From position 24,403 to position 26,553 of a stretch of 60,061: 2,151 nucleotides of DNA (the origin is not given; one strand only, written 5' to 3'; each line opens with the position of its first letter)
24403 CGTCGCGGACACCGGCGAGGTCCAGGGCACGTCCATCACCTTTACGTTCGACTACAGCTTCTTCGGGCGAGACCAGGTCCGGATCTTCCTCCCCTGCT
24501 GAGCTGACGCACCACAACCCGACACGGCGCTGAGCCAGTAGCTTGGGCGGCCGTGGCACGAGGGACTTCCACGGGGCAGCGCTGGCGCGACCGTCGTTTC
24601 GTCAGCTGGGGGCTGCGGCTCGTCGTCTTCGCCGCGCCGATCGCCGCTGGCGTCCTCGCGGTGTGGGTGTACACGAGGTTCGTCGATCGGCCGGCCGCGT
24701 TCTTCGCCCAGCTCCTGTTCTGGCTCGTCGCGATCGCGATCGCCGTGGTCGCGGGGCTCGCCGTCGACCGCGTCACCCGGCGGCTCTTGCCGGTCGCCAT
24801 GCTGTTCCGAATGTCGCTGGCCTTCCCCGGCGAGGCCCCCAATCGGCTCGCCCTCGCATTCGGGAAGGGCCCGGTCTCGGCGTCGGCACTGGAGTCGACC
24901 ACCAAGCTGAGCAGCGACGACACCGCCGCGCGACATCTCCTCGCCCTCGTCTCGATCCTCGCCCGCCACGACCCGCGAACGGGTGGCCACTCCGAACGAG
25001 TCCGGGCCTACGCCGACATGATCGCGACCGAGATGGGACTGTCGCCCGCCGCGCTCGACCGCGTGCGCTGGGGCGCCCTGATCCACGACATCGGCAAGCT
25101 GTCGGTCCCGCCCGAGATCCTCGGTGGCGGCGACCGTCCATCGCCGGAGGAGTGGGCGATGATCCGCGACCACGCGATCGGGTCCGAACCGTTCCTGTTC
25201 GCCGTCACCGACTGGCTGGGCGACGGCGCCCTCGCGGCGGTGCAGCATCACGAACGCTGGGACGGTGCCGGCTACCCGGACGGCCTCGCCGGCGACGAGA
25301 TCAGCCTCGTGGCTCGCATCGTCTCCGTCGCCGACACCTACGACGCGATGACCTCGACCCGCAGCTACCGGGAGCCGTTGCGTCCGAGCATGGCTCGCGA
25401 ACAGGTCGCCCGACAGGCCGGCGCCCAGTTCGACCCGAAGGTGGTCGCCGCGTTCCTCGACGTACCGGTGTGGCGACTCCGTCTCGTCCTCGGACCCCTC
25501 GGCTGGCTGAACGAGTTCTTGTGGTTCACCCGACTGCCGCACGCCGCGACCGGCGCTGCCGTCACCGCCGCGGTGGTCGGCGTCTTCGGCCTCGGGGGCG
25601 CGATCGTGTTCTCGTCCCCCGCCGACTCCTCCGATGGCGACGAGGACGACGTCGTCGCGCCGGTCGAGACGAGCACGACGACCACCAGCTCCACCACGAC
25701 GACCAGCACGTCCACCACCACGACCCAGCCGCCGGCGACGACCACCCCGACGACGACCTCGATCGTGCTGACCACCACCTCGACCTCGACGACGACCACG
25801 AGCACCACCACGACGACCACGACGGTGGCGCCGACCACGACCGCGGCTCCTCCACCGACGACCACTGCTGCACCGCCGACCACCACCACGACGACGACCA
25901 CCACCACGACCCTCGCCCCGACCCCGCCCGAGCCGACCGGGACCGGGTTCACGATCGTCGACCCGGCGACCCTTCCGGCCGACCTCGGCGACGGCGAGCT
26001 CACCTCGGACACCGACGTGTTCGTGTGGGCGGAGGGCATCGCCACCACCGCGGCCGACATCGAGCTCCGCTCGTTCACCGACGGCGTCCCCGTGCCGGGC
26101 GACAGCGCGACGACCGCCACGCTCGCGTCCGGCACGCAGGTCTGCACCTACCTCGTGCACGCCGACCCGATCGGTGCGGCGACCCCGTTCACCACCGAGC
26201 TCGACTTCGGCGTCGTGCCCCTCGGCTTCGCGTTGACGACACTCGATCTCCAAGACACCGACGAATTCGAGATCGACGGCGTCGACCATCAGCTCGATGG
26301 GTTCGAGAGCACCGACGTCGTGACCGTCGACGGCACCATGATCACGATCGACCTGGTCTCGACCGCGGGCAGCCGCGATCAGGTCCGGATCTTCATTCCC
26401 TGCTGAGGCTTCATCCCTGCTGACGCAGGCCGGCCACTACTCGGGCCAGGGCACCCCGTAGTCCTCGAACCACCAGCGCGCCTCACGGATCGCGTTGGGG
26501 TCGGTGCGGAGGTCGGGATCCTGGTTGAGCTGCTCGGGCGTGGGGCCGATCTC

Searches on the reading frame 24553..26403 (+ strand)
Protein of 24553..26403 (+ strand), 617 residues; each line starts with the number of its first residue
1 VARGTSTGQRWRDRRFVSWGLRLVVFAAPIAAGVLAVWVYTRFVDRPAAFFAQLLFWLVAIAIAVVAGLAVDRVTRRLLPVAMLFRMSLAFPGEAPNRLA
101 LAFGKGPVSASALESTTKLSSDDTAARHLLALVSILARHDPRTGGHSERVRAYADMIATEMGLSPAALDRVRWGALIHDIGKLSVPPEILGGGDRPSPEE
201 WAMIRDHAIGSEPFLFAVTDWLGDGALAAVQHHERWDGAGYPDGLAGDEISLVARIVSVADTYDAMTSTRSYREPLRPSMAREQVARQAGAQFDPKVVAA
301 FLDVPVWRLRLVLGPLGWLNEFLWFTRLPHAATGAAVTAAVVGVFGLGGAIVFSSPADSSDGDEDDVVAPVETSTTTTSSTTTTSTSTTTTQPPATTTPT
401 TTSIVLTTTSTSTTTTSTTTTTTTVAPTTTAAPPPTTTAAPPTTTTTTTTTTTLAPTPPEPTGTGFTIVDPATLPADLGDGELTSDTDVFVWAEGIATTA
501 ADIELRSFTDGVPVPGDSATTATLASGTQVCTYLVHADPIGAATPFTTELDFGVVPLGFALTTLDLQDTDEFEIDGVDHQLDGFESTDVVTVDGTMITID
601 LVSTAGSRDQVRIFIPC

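Call 4: search_protein_families(library=pfam, proteins=[window:24553-26403:+], max_evalue=1)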
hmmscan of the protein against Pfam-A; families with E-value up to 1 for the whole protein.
window:24553-26403:+ (617 aa): 7 families
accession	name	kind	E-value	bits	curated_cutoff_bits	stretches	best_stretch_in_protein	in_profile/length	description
PF13487.12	HD_5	-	4.9e-35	121.2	27.2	1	132-297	3-170/170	HD domain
PF01966.28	HD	-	1.7e-15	57.8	22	1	144-266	2-116/116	HD domain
PF10428.14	SOG2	-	0.014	15.2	26.9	1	376-457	237-325/475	RAM signalling pathway protein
PF09106.17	SelB-wing_2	-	0.03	14.9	22.3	1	273-303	10-40/57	Elongation factor SelB, winged helix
PF08668.18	HDOD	-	0.21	11.5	22.9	1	146-184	98-134/196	HDOD domain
PF09813.14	Coa3_cc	-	0.49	10.5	27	0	30-41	21-32/48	Cytochrome c oxidase assembly factor 3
PF04625.18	DEC-1_N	-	0.51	9.8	29.2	1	429-477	114-160/403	DEC-1 protein, N-terminal region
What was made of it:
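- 24553..26406 (+): Paralog 4 gene. HD_5 E 4.9e-35 (call 4).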
